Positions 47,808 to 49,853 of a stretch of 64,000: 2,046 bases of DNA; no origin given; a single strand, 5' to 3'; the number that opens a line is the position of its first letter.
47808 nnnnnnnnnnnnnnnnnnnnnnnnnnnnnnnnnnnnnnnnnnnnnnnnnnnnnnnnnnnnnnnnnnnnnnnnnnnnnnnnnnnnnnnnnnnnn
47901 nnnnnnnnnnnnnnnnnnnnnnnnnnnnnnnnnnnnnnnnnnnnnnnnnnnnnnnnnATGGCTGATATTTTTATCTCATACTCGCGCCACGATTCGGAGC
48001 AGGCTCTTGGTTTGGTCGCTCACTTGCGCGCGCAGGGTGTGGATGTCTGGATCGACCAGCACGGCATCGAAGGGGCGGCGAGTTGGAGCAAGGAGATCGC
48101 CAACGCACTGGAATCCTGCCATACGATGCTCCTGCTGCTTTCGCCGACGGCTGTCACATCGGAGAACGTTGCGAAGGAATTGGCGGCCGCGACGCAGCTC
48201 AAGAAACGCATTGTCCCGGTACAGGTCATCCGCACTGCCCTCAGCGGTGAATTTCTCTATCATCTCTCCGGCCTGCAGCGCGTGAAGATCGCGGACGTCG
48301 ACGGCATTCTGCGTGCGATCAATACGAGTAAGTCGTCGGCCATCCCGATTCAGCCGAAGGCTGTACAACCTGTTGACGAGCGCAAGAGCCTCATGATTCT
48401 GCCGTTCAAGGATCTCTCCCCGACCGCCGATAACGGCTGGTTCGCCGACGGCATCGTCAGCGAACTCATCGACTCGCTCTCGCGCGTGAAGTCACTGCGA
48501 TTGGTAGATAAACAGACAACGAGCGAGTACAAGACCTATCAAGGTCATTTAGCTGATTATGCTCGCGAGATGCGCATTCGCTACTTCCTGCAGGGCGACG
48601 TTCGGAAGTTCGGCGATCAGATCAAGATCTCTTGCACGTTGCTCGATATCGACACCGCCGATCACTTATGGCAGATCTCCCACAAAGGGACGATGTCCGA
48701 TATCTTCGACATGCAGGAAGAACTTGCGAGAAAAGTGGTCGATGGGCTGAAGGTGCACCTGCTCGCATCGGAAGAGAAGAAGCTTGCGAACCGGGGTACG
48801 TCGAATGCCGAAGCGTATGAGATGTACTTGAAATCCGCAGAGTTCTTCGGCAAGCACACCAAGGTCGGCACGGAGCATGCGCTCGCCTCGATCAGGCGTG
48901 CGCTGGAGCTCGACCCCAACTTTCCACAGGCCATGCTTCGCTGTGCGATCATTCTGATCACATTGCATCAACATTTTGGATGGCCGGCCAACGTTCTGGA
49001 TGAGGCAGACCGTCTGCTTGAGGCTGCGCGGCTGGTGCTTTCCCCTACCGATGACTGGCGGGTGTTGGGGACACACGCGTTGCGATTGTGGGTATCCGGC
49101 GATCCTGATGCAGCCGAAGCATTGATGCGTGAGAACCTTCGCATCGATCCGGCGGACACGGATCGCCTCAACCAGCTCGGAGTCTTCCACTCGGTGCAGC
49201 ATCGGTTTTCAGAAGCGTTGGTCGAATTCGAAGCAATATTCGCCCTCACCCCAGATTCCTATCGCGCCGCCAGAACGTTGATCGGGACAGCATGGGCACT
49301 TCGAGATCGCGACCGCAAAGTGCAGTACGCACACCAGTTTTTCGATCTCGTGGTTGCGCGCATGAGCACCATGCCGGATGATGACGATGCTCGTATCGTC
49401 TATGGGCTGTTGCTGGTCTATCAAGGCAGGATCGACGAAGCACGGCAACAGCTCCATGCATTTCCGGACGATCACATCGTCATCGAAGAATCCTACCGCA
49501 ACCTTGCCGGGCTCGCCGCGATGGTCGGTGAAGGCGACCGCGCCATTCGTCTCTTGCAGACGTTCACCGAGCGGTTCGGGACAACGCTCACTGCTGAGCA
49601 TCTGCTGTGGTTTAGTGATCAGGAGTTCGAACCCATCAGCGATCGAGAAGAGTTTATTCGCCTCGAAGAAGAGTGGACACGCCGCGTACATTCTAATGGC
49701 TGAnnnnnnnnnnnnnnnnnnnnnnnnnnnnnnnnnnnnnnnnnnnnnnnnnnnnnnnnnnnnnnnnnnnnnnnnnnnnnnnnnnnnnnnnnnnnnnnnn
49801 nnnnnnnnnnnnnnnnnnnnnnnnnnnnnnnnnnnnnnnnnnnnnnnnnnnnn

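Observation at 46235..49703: Paralogs B and C: near-identical N-terminal two-thirds but divergent C-terminal TPR regions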

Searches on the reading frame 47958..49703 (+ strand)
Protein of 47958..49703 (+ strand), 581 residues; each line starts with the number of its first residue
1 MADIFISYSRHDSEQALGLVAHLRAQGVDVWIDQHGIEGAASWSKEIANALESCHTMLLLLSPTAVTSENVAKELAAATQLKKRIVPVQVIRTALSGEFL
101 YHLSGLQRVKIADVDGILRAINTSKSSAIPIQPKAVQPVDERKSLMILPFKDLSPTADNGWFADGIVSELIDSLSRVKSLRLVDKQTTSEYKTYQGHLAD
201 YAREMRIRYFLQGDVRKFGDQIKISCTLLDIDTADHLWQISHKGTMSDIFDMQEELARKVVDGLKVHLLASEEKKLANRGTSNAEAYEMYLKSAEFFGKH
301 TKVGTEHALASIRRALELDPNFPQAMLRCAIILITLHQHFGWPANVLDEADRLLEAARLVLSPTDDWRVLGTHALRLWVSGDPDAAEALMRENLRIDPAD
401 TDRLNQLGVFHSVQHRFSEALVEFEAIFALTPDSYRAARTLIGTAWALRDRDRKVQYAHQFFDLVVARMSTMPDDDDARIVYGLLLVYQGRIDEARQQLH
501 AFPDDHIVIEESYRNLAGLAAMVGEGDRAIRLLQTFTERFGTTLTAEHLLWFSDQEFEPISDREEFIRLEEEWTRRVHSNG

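Call 9: search_protein_families(library=pfam, proteins=[window:47958-49703:+], max_evalue=0.01)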
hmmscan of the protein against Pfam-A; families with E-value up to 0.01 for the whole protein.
window:47958-49703:+ (581 aa): 13 families
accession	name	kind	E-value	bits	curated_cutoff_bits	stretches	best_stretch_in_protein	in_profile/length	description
PF13676.11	TIR_2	-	1.5e-21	77.5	28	1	4-93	1-93/122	TIR domain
PF14559.12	TPR_19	-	7.4e-12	45.9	25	1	380-440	4-63/68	Tetratricopeptide repeat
PF13428.12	TPR_14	-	3.5e-08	33.8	23.5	0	374-408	8-42/44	Tetratricopeptide repeat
PF07719.23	TPR_2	-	6e-07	29.5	27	0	306-321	18-33/34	Tetratricopeptide repeat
PF01582.25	TIR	-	3e-05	24.3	21.3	1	3-83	3-85/179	TIR domain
PF13424.12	TPR_12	-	5.3e-05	23.8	30.1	0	404-453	6-60/77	Tetratricopeptide repeat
PF08937.16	ThsB_TIR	-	0.00024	21.9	21.2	1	5-90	1-95/100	Thoeris protein ThsB, TIR-like domain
PF13431.12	TPR_17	-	0.00051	20.5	24.4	0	313-338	3-28/34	Tetratricopeptide repeat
PF25064.1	ARM_TT21_5th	-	0.0023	18.7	27.8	1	415-504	15-100/117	TT21 fifth ARM repeats domain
PF00515.34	TPR_1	-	0.0027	17.9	27.8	0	306-322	18-34/34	Tetratricopeptide repeat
PF23914.1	TPR_CcmH_CycH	-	0.003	17.9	42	0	373-433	90-153/158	Cytochrome c-type biogenesis protein H TPR domain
PF13432.12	TPR_16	-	0.0039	18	32.7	0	483-533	4-54/65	Tetratricopeptide repeat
PF13414.12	TPR_11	-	0.009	16.1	26.8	0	307-329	12-34/42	TPR repeat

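Call 10: search_protein_families(library=padloc, proteins=[window:47958-49703:+], max_evalue=0.01)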
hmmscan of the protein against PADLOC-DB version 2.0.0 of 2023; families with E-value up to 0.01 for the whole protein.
window:47958-49703:+ (581 aa): 17 families
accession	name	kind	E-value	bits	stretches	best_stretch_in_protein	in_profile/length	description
PDLC02012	SAVED5--SAVED_TIR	-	1e-13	49.2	1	2-82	14-95/404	-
PDLC02421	Aga_TIR-PNTD1-PNTD2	-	1.4e-11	42.1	1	3-85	5-89/430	Class I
PDLC02403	Aga_TIR-PNTD1-PNTD2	-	7.2e-10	36.5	1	4-87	5-96/443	Class I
PDLC00434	ThsB1|ThsB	-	6.3e-09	33.4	1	4-87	141-225/396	TIR-like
PDLC05062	PDC-S66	-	1.7e-07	29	1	3-81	150-229/282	-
PDLC03957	bSEFIR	-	1.9e-05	22.7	1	3-45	40-85/412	-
PDLC03015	TIR-NLR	-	0.00035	17.4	0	406-462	598-654/824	-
PDLC02400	Aga_TIR-PNTD1-PNTD2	-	0.00039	16.8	1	6-87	192-274/639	Class I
PDLC00422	ThsB1|ThsB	-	0.00044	17.8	1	3-75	42-120/194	TIR-like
PDLC00419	ThsB1|ThsB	-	0.0008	17.3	1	3-46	29-72/165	TIR-like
PDLC02416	Aga_REase-TIR-PNTD1-PNTD2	-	0.00085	16.1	1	4-89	158-245/572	Class I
PDLC00436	ThsB1|ThsB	-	0.0015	16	1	3-82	37-120/183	TIR-like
PDLC00430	ThsB1|ThsB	-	0.0026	15.4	1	2-34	65-98/269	TIR-like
PDLC00426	ThsB1|ThsB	-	0.0034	14.7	1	3-89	239-332/352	TIR-like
PDLC00728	Effector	-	0.0038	14.3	1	3-38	11-47/432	TIR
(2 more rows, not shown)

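Call 21: find_related_loci(query=window:47958-49703:+, collection=genome_contigs, flank=10000)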
Query window:47958-49703:+ (581 aa) in genome_contigs; peptide patterns used: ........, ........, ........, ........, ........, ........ (x = any residue, [..] = any of these).
67 stretches matched a pattern; 20 encode a relative of the query (tblastn E <= 1e-3); 19 distinct loci.
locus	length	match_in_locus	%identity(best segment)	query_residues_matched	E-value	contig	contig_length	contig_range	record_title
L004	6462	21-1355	55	134-581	1e-160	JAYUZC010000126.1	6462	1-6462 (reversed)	MAG: Bacteroidota bacterium isolate GL139_UP_metabinner_9 GL139_UP_metabinner_9_125, whole genome shotgun sequence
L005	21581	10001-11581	43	2-530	2e-131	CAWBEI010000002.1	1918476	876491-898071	MAG: Ignavibacteriota bacterium isolate MFD04780.bin.1.147 genome assembly, contig: contig_16205, whole genome shotgun s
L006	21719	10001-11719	43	1-573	2e-131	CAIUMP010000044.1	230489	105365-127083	MAG: uncultured Ignavibacteriae bacterium isolate Ki2-D3_bin-1418 genome assembly, contig: bin-1418:44/62, whole genome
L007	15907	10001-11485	44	1-496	2e-124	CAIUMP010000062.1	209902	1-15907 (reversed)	MAG: uncultured Ignavibacteriae bacterium isolate Ki2-D3_bin-1418 genome assembly, contig: bin-1418:62/62, whole genome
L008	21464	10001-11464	44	2-490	8e-123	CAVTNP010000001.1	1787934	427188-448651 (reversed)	MAG: Ignavibacteriota bacterium isolate MFD04780.bin.1.195 genome assembly, contig: contig_13287, whole genome shotgun s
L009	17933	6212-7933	38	1-539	6e-120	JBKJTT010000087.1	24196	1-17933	MAG: Candidatus Kapaibacterium sp. isolate ant_bin.634 k117_3125549, whole genome shotgun sequence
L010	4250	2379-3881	42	1-498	1e-121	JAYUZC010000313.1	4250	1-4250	MAG: Bacteroidota bacterium isolate GL139_UP_metabinner_9 GL139_UP_metabinner_9_312, whole genome shotgun sequence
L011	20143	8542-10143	42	2-538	2e-119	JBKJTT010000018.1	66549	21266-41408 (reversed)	MAG: Candidatus Kapaibacterium sp. isolate ant_bin.634 k117_881474, whole genome shotgun sequence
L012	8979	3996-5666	40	3-525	4e-116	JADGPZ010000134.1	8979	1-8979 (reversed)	MAG: Candidatus Kapaibacterium sp. isolate Chersky.7_45 contig-100_2127, whole genome shotgun sequence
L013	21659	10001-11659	38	1-536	4e-116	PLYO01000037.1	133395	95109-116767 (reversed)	MAG: Ignavibacteriae bacterium isolate palsa_1295 73.20120700_P3D.263_contig_20868, whole genome shotgun sequence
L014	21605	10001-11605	35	1-534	5e-93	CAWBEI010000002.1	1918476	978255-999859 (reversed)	MAG: Ignavibacteriota bacterium isolate MFD04780.bin.1.147 genome assembly, contig: contig_16205, whole genome shotgun s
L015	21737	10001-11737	37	1-566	3e-113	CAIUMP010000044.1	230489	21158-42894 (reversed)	MAG: uncultured Ignavibacteriae bacterium isolate Ki2-D3_bin-1418 genome assembly, contig: bin-1418:44/62, whole genome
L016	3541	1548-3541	30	1-562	6e-73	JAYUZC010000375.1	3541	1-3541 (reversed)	MAG: Bacteroidota bacterium isolate GL139_UP_metabinner_9 GL139_UP_metabinner_9_374, whole genome shotgun sequence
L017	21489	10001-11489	51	1-496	2e-73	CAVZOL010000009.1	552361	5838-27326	MAG: Ignavibacteriota bacterium isolate MFD05512.bin.2.5 genome assembly, contig: contig_4151, whole genome shotgun sequ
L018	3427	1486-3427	29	1-542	5e-65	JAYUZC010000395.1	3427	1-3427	MAG: Bacteroidota bacterium isolate GL139_UP_metabinner_9 GL139_UP_metabinner_9_394, whole genome shotgun sequence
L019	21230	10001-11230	28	117-537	5e-36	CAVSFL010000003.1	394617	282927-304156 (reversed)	MAG: uncultured Acidobacteriaceae bacterium isolate MFD01828.bin.1.14 genome assembly, contig: contig_14199, whole genom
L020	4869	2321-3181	27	122-412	4e-30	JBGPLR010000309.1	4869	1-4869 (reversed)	MAG: Terriglobia bacterium isolate OBJ_0618_7090110_257 k141_1350278_length_4869_cov_14.0000, whole genome shotgun seque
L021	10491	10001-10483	34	133-295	1e-27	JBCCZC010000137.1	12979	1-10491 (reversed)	MAG: Pseudomonadota bacterium isolate P01_F01_bin.26 k141_2296093_length_12979_cov_14.4786, whole genome shotgun sequenc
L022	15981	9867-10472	29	100-293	1e-24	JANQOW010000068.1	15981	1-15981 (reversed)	MAG: Hyphomicrobiales bacterium isolate IP29b_bin.146 k99_576303, whole genome shotgun sequence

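Call 54: search_protein_families(library=pfam, proteins=[L019:9212-11479:+, L020:1412-3586:+, L022:9690-11216:+, L021:9464-10489:+], max_evalue=0.0001)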
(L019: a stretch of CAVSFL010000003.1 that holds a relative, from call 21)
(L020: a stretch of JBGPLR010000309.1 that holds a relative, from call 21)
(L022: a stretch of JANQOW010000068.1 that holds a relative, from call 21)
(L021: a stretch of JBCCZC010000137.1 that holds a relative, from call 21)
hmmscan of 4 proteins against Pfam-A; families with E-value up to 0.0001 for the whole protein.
L019:9212-11479:+ (756 aa): 13 families
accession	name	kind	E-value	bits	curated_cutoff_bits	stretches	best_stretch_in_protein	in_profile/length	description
PF00069.31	Pkinase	-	1e-53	182.9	31.7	1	9-258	1-254/263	Protein kinase domain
PF07714.23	PK_Tyr_Ser-Thr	-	1.8e-41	142.6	23.1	1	11-256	3-250/258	Protein tyrosine and serine/threonine kinase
PF07719.23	TPR_2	-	2.2e-17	62.1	27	0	613-643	2-32/34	Tetratricopeptide repeat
PF14559.12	TPR_19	-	4.4e-15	56.2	25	1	625-678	4-57/68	Tetratricopeptide repeat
PF13428.12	TPR_14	-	3.5e-11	43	23.5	0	582-619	5-42/44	Tetratricopeptide repeat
PF00515.34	TPR_1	-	5.3e-10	39.1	27.8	0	448-465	17-34/34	Tetratricopeptide repeat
PF13181.12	TPR_8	-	3.4e-09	36.6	25.7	0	688-709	9-30/34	Tetratricopeptide repeat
PF13431.12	TPR_17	-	1.5e-08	34.7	24.4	0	602-633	3-34/34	Tetratricopeptide repeat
PF13424.12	TPR_12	-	4e-08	33.8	30.1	0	616-671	7-70/77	Tetratricopeptide repeat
PF13432.12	TPR_16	-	2.6e-06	28.2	32.7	1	553-611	6-64/65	Tetratricopeptide repeat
PF13429.12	TPR_15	-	3.7e-06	27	26.2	1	584-675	152-243/280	Tetratricopeptide repeat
PF14531.12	Kinase-like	-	6.3e-05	22.8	25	0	121-254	159-289/289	Kinase-like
PF13414.12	TPR_11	-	9.8e-05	22.4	26.8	0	593-616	9-32/42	TPR repeat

L020:1412-3586:+ (725 aa): 14 families
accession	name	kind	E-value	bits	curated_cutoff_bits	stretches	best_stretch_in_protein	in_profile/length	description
PF00069.31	Pkinase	-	3.6e-52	177.8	31.7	1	10-266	1-256/263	Protein kinase domain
PF07714.23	PK_Tyr_Ser-Thr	-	9.3e-35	120.6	23.1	1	12-268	3-255/258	Protein tyrosine and serine/threonine kinase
PF14559.12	TPR_19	-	3.2e-13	50.2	25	0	525-578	5-58/68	Tetratricopeptide repeat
PF07719.23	TPR_2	-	2.9e-09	36.8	27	0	551-576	7-32/34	Tetratricopeptide repeat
PF13428.12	TPR_14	-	9.9e-09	35.5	23.5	0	557-586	13-42/44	Tetratricopeptide repeat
PF03109.22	ABC1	-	3.6e-08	33.3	22.9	1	82-164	143-225/244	ABC1 atypical kinase-like domain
PF23914.1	TPR_CcmH_CycH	-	3.8e-08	33.8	42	0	526-611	65-153/158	Cytochrome c-type biogenesis protein H TPR domain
PF13414.12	TPR_11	-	1.8e-07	31.2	26.8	0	557-591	6-40/42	TPR repeat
PF01636.29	APH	-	2.3e-07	31.3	23.2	0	122-159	165-203/239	Phosphotransferase enzyme family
PF13432.12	TPR_16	-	1.2e-06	29.2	32.7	0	484-544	14-64/65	Tetratricopeptide repeat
PF13181.12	TPR_8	-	3.6e-06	27.1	25.7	0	557-576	13-32/34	Tetratricopeptide repeat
PF00515.34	TPR_1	-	6.2e-06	26.3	27.8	0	555-576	11-32/34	Tetratricopeptide repeat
PF03704.23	BTAD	-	3.4e-05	24.7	22.1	0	625-677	68-120/146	Bacterial transcriptional activator domain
PF12895.13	ANAPC3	-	7.4e-05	23.4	27.2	0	526-573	4-50/82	Anaphase-promoting complex, cyclosome, subunit 3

L022:9690-11216:+ (509 aa): 9 families
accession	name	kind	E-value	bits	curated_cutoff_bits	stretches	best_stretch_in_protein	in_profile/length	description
PF00196.25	GerE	-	1.1e-15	57.5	23.5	1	9-62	2-55/57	Bacterial regulatory proteins, luxR family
PF07719.23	TPR_2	-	1e-11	44.4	27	0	414-442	3-31/34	Tetratricopeptide repeat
PF13428.12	TPR_14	-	5.9e-10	39.3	23.5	0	376-414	4-42/44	Tetratricopeptide repeat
PF00515.34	TPR_1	-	4.7e-07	29.8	27.8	0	414-440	3-29/34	Tetratricopeptide repeat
PF13424.12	TPR_12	-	4.8e-07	30.3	30.1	0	413-442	4-33/77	Tetratricopeptide repeat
PF13181.12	TPR_8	-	1.2e-05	25.5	25.7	0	414-442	3-31/34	Tetratricopeptide repeat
PF13936.12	HTH_38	-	1.3e-05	25.3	27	1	16-46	12-42/44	Helix-turn-helix domain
PF17874.7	TPR_MalT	-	2.3e-05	24.3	45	0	293-441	39-190/336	MalT-like TPR region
PF08281.18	Sigma70_r4_2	-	5.4e-05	23.2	25.7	0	20-51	22-53/54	Sigma-70, region 4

L021:9464-10489:+ (342 aa): 0 families
